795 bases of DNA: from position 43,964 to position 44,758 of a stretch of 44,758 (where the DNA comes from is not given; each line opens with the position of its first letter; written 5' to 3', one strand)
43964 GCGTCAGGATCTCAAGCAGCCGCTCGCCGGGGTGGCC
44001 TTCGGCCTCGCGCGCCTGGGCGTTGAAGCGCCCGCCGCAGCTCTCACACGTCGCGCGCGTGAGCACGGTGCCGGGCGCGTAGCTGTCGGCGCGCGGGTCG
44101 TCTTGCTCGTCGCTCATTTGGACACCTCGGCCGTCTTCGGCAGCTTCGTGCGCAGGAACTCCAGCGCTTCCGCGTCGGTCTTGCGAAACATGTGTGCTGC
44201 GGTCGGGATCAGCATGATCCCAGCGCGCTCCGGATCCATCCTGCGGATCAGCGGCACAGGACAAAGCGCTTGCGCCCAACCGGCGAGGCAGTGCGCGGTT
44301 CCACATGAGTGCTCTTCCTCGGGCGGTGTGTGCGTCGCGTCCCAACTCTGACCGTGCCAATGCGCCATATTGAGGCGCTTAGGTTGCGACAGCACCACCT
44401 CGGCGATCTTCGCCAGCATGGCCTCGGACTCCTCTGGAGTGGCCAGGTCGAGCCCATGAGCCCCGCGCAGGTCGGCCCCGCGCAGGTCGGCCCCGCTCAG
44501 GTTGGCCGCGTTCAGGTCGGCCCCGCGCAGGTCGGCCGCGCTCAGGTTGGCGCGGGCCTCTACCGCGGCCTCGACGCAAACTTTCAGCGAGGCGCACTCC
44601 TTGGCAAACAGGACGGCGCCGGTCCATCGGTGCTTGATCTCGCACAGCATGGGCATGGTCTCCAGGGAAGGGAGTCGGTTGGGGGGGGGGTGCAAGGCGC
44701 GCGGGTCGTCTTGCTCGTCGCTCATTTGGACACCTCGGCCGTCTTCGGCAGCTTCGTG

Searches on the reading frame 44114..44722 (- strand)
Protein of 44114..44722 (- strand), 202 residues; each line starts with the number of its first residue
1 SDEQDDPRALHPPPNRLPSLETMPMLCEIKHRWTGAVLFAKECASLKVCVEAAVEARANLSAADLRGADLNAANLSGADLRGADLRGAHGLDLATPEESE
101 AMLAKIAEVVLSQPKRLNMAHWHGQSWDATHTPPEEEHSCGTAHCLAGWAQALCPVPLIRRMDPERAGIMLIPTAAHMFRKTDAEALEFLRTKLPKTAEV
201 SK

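Call 14: search_protein_families(library=pfam, proteins=[window:44114-44722:-], max_evalue=0.01)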
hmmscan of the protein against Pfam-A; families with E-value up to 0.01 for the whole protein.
window:44114-44722:- (202 aa): 1 family
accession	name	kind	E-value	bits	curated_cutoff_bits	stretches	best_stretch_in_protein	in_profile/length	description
PF00805.28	Pentapeptide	-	1.6e-10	40.8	20.2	1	57-88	5-36/40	Pentapeptide repeats (8 copies)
